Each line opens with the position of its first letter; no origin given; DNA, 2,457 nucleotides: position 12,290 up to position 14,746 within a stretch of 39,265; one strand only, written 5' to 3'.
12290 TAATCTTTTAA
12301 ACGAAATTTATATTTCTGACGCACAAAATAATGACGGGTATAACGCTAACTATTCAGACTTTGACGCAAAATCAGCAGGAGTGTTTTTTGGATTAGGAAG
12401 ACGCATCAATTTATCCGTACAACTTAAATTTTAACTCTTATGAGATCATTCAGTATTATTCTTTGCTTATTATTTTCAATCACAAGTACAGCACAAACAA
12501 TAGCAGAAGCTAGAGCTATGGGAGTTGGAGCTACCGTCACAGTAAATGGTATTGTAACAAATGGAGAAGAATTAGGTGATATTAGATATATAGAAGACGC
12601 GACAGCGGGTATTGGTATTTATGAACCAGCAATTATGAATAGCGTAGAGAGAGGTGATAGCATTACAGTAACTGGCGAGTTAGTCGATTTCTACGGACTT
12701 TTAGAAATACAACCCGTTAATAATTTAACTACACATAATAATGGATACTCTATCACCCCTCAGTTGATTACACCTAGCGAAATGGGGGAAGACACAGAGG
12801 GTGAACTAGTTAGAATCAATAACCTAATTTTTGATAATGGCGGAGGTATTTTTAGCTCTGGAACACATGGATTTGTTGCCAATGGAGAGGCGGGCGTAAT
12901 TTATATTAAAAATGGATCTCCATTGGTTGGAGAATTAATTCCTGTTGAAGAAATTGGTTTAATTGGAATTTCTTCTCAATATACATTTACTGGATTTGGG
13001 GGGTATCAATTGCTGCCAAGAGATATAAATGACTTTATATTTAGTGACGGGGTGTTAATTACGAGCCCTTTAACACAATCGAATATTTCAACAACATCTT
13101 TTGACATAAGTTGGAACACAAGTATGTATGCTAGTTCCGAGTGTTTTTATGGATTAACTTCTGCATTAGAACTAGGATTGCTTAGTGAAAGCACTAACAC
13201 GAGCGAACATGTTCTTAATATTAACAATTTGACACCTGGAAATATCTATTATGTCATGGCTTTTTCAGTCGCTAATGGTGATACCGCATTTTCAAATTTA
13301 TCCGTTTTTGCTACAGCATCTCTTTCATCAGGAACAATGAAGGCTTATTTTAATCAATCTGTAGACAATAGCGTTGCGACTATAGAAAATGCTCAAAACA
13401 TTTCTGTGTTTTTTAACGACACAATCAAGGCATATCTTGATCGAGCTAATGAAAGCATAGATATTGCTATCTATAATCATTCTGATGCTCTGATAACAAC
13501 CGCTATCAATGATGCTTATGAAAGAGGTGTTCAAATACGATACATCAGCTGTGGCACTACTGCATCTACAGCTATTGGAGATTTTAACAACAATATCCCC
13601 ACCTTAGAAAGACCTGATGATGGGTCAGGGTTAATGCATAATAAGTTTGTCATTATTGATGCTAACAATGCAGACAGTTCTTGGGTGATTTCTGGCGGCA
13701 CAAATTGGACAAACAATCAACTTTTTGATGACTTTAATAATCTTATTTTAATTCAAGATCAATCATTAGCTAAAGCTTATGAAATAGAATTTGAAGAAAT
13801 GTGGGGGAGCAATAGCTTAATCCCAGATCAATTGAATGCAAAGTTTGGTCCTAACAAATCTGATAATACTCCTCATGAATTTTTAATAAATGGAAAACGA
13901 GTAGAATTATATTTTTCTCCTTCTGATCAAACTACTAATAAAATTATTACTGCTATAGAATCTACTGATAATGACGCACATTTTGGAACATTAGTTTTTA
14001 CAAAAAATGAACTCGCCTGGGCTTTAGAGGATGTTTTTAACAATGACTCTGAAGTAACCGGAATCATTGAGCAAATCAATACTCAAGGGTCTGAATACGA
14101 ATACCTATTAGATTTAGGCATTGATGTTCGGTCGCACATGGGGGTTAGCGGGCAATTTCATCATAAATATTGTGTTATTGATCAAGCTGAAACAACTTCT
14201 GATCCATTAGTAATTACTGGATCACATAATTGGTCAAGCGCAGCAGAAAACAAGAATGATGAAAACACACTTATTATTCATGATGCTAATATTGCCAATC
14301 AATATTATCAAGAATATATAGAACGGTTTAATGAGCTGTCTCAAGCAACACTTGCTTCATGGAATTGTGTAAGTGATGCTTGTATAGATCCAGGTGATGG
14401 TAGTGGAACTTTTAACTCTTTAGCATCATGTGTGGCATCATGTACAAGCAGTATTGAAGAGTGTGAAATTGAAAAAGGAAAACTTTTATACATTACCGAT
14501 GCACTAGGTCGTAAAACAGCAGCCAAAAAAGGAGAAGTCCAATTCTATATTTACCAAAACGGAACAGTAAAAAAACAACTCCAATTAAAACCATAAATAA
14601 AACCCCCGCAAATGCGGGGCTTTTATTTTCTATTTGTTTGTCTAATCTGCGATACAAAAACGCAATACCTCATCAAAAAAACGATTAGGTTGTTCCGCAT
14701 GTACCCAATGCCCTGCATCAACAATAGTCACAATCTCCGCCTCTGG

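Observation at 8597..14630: Single operon of a T9SS-secreted LTD protein, a SusD-less TonB-dependent receptor and a T9SS-secreted double-HKD enzyme: candidate capture, degradation and import module for extracellular DNA or another phosphodiester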

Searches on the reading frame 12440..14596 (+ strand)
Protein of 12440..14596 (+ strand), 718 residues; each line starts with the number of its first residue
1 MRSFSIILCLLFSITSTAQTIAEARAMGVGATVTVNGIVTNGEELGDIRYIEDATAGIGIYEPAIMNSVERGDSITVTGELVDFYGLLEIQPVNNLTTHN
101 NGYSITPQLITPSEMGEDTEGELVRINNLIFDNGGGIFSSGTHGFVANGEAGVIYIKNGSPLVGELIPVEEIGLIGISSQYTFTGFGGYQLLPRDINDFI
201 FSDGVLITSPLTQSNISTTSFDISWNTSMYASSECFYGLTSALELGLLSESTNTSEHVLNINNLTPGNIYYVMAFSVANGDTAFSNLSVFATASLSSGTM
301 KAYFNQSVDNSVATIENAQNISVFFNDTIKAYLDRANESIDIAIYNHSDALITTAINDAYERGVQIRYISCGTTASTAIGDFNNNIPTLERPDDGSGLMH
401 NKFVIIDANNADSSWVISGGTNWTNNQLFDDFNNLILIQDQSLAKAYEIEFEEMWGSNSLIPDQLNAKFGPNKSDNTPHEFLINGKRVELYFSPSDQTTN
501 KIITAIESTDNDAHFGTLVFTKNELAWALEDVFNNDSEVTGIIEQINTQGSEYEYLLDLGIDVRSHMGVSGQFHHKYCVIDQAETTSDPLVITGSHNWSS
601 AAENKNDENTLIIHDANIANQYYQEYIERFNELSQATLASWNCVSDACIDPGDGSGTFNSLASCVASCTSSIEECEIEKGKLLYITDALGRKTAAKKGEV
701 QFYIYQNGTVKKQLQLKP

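Call 4: search_protein_families(library=pfam, proteins=[window:12440-14596:+], max_evalue=0.1)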
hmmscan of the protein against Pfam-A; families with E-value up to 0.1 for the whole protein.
window:12440-14596:+ (718 aa): 4 families
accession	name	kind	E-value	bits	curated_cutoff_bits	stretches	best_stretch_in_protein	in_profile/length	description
PF13091.12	PLDc_2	-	1.2e-35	122.7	27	2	330-455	2-132/132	PLD-like domain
PF18942.5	DUF5689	-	0.00029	21.2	28.6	1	87-198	88-216/217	Family of unknown function (DUF5689)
PF00614.28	PLDc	-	0.014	15.8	21.9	0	397-426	3-27/28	Phospholipase D Active site motif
PF00041.27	fn3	-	0.087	13.5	25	0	211-279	6-71/84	Fibronectin type III domain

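Call 5: search_protein_families(library=ncbifam, proteins=[window:12440-14596:+], max_evalue=0.1)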
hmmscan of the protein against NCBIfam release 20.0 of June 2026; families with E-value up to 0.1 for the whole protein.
window:12440-14596:+ (718 aa): 6 families
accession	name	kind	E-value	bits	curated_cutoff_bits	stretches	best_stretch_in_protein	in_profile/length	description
NF010492.0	PRK13912.1-3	equivalog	1.1e-17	64.2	297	2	327-456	37-173/178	nuclease NucT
NF010493.0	PRK13912.1-4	equivalog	3.4e-10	40.1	351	1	333-453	36-163/171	nuclease NucT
NF010490.0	PRK13912.1-1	equivalog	6.1e-07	29.7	211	1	327-441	33-141/159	nuclease NucT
NF010491.0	PRK13912.1-2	equivalog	6.7e-06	26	225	1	332-442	44-161/180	nuclease NucT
NF033681.1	ExeM_NucH_DNase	subfamily_domain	0.0004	19.4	300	1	48-127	29-109/546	ExeM/NucH family extracellular endonuclease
NF038319.1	DISARM_DrmC_I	equivalog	0.0015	18.1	133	0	570-622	181-227/236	DISARM system phospholipase D-like protein DrmC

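Call 8: search_solved_structures(query=window:12440-14596:+, max_evalue=0.01, show_alignments=3)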
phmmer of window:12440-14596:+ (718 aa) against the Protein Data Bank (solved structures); distinct sequences matched with E-value up to 0.01: 7.
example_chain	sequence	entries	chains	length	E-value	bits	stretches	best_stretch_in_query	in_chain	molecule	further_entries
4gen_A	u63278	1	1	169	8.8e-11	43.9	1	330-457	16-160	Mitochondrial cardiolipin hydrolase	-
4h4a_A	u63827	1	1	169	9.4e-11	43.8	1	331-457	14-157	Mitochondrial cardiolipin hydrolase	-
4gel_A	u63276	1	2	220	2.2e-10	42.6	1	330-457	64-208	Mitochondrial cardiolipin hydrolase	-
4gem_A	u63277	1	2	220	1.5e-09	39.8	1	330-457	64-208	Mitochondrial cardiolipin hydrolase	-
9lkx_K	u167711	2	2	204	2.7e-08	35.7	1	335-457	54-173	Mitochondrial cardiolipin hydrolase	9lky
4ggj_A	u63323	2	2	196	6.1e-08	34.6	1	335-456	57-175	Mitochondrial cardiolipin hydrolase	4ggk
1byr_A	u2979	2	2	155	4.2e-05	25.2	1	488-632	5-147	PROTEIN (ENDONUCLEASE)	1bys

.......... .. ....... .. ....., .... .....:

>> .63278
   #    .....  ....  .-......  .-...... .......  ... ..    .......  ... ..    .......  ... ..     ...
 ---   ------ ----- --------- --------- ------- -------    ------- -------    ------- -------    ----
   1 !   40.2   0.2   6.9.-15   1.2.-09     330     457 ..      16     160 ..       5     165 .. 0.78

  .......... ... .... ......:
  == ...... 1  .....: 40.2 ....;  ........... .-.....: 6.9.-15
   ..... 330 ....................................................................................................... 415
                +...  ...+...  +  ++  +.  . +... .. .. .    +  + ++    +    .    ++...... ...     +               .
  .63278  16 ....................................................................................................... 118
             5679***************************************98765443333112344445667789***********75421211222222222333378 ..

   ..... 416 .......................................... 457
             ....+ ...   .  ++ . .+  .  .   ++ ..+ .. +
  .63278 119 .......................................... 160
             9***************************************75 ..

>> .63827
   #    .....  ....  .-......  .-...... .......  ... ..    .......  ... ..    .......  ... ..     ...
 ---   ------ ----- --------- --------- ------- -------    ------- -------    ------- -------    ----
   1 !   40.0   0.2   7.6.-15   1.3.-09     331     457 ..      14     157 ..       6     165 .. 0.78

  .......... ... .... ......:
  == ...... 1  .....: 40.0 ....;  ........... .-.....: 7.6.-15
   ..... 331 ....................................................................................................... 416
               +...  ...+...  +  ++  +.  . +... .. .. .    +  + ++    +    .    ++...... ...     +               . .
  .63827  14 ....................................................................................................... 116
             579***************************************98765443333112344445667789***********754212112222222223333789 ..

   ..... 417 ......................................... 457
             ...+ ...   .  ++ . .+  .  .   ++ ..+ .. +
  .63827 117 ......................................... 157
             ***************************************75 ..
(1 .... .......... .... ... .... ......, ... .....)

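Call 11: find_homologous_proteins(query=window:12440-14596:+, max_evalue=0.00001)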
Query window:12440-14596:+ (718 aa): 2967 proteins with E <= 0.00001 among 8000 candidates; the best 120 are listed.
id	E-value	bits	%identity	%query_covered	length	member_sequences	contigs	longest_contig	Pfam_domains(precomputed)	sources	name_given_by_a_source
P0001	0.0e+0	1607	100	100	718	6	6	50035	PF13091.13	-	-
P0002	0.0e+0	1101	66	100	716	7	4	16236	PF13091.13,PF18942.6,PF00041.28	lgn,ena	-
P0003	0.0e+0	1077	64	100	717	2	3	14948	PF13091.13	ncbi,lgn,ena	-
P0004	2.3e-274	930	60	100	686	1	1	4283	PF13091.13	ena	-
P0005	7.5e-271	918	57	100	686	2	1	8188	PF13091.13,PF18942.6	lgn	-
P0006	9.3e-271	918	61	100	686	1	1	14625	PF13091.13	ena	-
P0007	5.4e-270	916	60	100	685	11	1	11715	PF13091.13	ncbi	-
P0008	6.4e-270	915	60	99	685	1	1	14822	PF13091.13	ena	-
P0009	1.5e-269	914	60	100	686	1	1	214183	PF13091.13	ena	-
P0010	2.8e-268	910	60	100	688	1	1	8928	PF13091.13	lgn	-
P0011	3.0e-268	910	59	100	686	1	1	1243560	PF13091.13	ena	-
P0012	6.5e-268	909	59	100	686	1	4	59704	PF13091.13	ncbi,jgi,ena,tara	tara:strand:+ start:8804 stop:10864 length:2061 start_codon:yes stop_codon:yes gene_type:complete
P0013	2.6e-267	907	59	100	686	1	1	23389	PF13091.13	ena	-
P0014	4.3e-267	906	59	100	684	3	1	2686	PF13091.13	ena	-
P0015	6.1e-267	905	59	100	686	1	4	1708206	PF13091.13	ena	-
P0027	1.9e-256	871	57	100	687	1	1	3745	PF13091.13,PF18942.6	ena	-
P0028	3.4e-256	870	57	94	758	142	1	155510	PF18962.8,PF13091.13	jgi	jgi:hypothetical protein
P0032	1.4e-254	865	58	93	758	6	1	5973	PF18962.8,PF13091.13,PF18942.6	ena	-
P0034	2.6e-253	860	57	93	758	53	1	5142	PF18962.8,PF13091.13,PF18942.6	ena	-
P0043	3.5e-251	853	59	92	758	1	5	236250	PF18962.8,PF13091.13,PF18942.6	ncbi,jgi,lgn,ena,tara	tara:strand:- start:2095 stop:4371 length:2277 start_codon:yes stop_codon:yes gene_type:complete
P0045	4.1e-251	853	59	92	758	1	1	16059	PF18962.8,PF13091.13,PF18942.6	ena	-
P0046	7.2e-251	852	57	99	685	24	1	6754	PF13091.13,PF18942.6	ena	-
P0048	6.2e-249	846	55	96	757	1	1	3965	PF18962.8,PF13091.13,PF18942.6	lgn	-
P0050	1.0e-242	825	62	84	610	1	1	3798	PF13091.13,PF18942.6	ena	-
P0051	1.7e-240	818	55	94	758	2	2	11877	PF18962.8,PF13091.13,PF18942.6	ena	-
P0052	2.4e-240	818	55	93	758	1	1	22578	PF18962.8,PF13091.13,PF18942.6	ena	-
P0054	4.5e-240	817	56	93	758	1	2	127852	PF18962.8,PF13091.13,PF18942.6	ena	-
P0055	5.6e-240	816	57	91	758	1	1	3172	PF18962.8,PF13091.13,PF18942.6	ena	-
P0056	6.1e-240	816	55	93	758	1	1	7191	PF18962.8,PF13091.13,PF18942.6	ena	-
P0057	6.4e-240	816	55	93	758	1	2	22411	PF18962.8,PF13091.13,PF18942.6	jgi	-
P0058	7.1e-240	816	55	93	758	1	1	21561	PF18962.8,PF13091.13,PF18942.6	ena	-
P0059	8.2e-240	816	57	91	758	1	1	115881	PF18962.8,PF13091.13,PF18942.6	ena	-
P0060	9.3e-240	816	55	93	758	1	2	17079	PF18962.8,PF13091.13,PF18942.6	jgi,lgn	jgi:phosphatidylserine/phosphatidylglycerophosphate/cardiolipin synthase-like enzyme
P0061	1.3e-239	815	56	94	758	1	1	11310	PF18962.8,PF13091.13,PF18942.6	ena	-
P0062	1.7e-239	815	56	94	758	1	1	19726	PF18962.8,PF13091.13,PF18942.6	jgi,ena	-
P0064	2.4e-239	814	55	93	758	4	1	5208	PF18962.8,PF13091.13,PF18942.6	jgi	jgi:phosphatidylserine/phosphatidylglycerophosphate/cardiolipin synthase-like enzyme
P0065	2.5e-239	814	55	93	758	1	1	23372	PF18962.8,PF13091.13,PF18942.6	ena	-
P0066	2.7e-239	814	57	91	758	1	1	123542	PF18962.8,PF13091.13,PF18942.6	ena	-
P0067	3.1e-239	814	56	93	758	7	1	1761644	PF18962.8,PF13091.13,PF18942.6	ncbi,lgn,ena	-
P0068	3.5e-239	814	57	91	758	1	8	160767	PF18962.8,PF13091.13,PF18942.6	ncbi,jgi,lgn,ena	jgi:phosphatidylserine/phosphatidylglycerophosphate/cardiolipin synthase-like enzyme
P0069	3.5e-239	814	57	91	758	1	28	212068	PF18962.8,PF13091.13,PF18942.6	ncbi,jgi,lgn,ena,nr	ncbi:MAG: phospholipase D-like domain-containing protein [Flavobacteriales bacterium]|jgi:phosphatid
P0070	3.5e-239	814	57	91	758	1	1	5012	PF18962.8,PF13091.13,PF18942.6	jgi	jgi:phosphatidylserine/phosphatidylglycerophosphate/cardiolipin synthase-like enzyme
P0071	4.0e-239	814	57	91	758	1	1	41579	PF18962.8,PF13091.13,PF18942.6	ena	-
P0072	4.6e-239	813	57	91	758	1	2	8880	PF18962.8,PF13091.13,PF18942.6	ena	-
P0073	4.7e-239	813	55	94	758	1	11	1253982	PF18962.8,PF13091.13,PF18942.6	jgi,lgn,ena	jgi:phosphatidylserine/phosphatidylglycerophosphate/cardiolipin synthase-like enzyme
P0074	4.7e-239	813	57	91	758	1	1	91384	PF18962.8,PF13091.13,PF18942.6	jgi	jgi:phosphatidylserine/phosphatidylglycerophosphate/cardiolipin synthase-like enzyme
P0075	6.1e-239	813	57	91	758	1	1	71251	PF18962.8,PF13091.13,PF18942.6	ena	-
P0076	6.1e-239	813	56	91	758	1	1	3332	PF18962.8,PF13091.13,PF18942.6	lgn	-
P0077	6.9e-239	813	57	91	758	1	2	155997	PF18962.8,PF13091.13,PF18942.6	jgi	jgi:phosphatidylserine/phosphatidylglycerophosphate/cardiolipin synthase-like enzyme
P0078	9.1e-239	812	56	91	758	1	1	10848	PF18962.8,PF13091.13,PF18942.6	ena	-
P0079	1.3e-238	812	55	94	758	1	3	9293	PF18962.8,PF13091.13,PF18942.6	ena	-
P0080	1.3e-238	812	56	93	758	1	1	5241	PF18962.8,PF13091.13,PF18942.6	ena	-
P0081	1.7e-238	811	56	91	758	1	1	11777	PF18962.8,PF13091.13,PF18942.6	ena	-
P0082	1.7e-238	811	55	94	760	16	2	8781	PF18962.8,PF13091.13,PF18942.6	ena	-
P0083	2.2e-238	811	56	91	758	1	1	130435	PF18962.8,PF13091.13,PF18942.6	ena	-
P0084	2.2e-238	811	55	94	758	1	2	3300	PF18962.8,PF13091.13,PF18942.6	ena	-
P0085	3.4e-238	810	56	91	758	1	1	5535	PF18962.8,PF13091.13,PF18942.6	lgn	-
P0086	4.5e-238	810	55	94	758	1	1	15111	PF18962.8,PF13091.13,PF18942.6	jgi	-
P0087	5.8e-238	810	56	91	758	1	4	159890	PF18962.8,PF13091.13,PF18942.6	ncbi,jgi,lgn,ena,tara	tara:strand:+ start:9185 stop:11461 length:2277 start_codon:yes stop_codon:yes gene_type:complete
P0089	1.6e-237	808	55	94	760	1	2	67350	PF18962.8,PF13091.13,PF18942.6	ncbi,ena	-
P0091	4.5e-235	800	56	92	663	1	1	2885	PF13091.13,PF18942.6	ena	-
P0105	1.7e-213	729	54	89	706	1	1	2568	PF18962.8,PF13091.13,PF18942.6,PF00041.28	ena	-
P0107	5.3e-212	724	54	88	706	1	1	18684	PF18962.8,PF13091.13,PF18942.6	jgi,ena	-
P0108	5.4e-212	724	54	88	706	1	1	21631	PF18962.8,PF13091.13,PF18942.6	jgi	-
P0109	7.7e-212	723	54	88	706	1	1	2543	PF18962.8,PF13091.13,PF18942.6,PF00041.28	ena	-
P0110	9.5e-212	723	54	88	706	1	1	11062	PF18962.8,PF13091.13,PF18942.6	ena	-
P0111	1.8e-211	722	54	88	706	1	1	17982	PF18962.8,PF13091.13,PF18942.6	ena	-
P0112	1.9e-211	722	54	88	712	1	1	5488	PF18962.8,PF13091.13,PF18942.6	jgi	jgi:hypothetical protein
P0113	2.0e-211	722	54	88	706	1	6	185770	PF18962.8,PF13091.13,PF18942.6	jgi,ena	-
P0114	2.1e-211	722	54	88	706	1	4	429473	PF18962.8,PF13091.13,PF18942.6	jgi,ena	-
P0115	2.2e-211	722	54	88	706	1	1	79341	PF18962.8,PF13091.13,PF18942.6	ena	-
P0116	4.8e-211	721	54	88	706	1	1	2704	PF18962.8,PF13091.13,PF18942.6,PF00041.28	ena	-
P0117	5.4e-211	721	54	88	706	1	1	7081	PF18962.8,PF13091.13,PF18942.6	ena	-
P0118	8.0e-211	720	53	89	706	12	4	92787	PF18962.8,PF13091.13,PF18942.6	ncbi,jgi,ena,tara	tara:strand:+ start:10458 stop:12578 length:2121 start_codon:yes stop_codon:yes gene_type:complete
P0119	1.2e-210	719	54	88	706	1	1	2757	PF18962.8,PF13091.13,PF18942.6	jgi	-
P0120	3.3e-210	718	53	89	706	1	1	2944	PF18962.8,PF13091.13,PF18942.6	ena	-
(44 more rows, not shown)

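Call 13: find_related_loci(query=A1, collection=genome_contigs, flank=10000)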
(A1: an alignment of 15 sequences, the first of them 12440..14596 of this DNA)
Query A1 (718 aa) in genome_contigs; peptide patterns used: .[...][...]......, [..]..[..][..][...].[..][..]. (x = any residue, [..] = any of these).
436 stretches matched a pattern; 413 encode a relative of the query (tblastn E <= 1e-3); the best 80 are kept; 80 distinct loci.
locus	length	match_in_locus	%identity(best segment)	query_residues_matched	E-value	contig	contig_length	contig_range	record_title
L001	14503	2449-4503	60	1-717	0e+0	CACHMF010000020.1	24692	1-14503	uncultured Bacteroidetes bacterium isolate AG-426-M20 genome assembly, contig: AG-426-M20_NODE_20, whole genome shotgun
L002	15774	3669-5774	57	6-703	0e+0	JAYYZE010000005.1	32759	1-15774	MAG: Bacteroidota bacterium isolate XB_MAG1152 DB_MAG1152_0005, whole genome shotgun sequence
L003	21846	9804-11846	57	2-679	0e+0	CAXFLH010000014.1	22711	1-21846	MAG TPA_asm: uncultured Flavobacteriales bacterium isolate ERR599029_concoct_167 genome assembly, contig: ERZ840367.2346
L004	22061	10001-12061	57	1-683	0e+0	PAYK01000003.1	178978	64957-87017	MAG: Flavobacteriales bacterium isolate SAT105 175075, whole genome shotgun sequence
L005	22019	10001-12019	57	1-671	0e+0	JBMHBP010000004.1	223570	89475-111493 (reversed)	MAG: Flavobacteriales bacterium isolate STO1_bin.450 c_000000000004, whole genome shotgun sequence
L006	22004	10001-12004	57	18-718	0e+0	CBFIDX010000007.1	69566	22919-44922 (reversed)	MAG: Flavobacteriales bacterium isolate Co_bin_739_strict genome assembly, contig: Co_bin_739_strict_c7, whole genome sh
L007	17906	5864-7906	58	2-679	0e+0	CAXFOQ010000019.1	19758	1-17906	MAG TPA_asm: uncultured Flavobacteriales bacterium isolate ERR599126_concoct_65 genome assembly, contig: ERZ841705.617,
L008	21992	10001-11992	59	19-679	0e+0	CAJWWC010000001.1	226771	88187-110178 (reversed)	MAG TPA_asm: uncultured Flavobacteriales bacterium isolate ERR599163_bin.88_MetaBAT_v2.12.1_MAG genome assembly, contig:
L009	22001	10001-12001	56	6-668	0e+0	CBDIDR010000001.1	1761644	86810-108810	MAG: Flavobacteriales bacterium isolate f2803261-6542-4851-94c5-f2c0ca0e64f2 genome assembly, contig: contig_1, whole ge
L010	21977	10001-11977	57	21-676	0e+0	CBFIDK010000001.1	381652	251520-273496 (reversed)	MAG: Flavobacteriales bacterium isolate Co_bin_702_strict genome assembly, contig: Co_bin_702_strict_c1, whole genome sh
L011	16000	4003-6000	60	7-671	0e+0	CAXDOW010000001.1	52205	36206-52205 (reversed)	MAG TPA_asm: uncultured Flavobacteriales bacterium isolate SRR5788144_concoct_106 genome assembly, contig: ERZ12300680.2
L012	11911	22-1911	55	1-633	0e+0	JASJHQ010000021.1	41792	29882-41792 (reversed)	MAG: Flavobacteriales bacterium isolate ArSW.bin.33 ArSW_k141_1234202, whole genome shotgun sequence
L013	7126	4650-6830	49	1-711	0e+0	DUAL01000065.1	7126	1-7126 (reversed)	MAG TPA_asm: Flavobacteriales bacterium isolate UWMA-0274 NODE_13521_length_7126_cov_0.175608, whole genome shotgun sequ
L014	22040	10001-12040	52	5-687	0e+0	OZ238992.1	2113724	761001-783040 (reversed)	MAG: Flavobacteriales bacterium isolate 73eeb7d9-08c9-4a5c-b931-9a13151ceb09 genome assembly, chromosome: 1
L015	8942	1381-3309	51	1-638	0e+0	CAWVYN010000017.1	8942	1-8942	MAG TPA_asm: uncultured Flavobacteriales bacterium isolate ERR3589563_concoct_106 genome assembly, contig: ERZ7462600.74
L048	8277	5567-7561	47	2-658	1e-176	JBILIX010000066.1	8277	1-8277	MAG: Flavobacteriales bacterium isolate ME2017-06-09_3300042875_group7_bin10 Rohwer_bin988_scaffold_4065_c1, whole genom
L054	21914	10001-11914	47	4-632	4e-172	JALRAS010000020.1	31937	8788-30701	MAG: Bacteroidia bacterium isolate HJW.53 NODE_20_length_31937_cov_4.626711, whole genome shotgun sequence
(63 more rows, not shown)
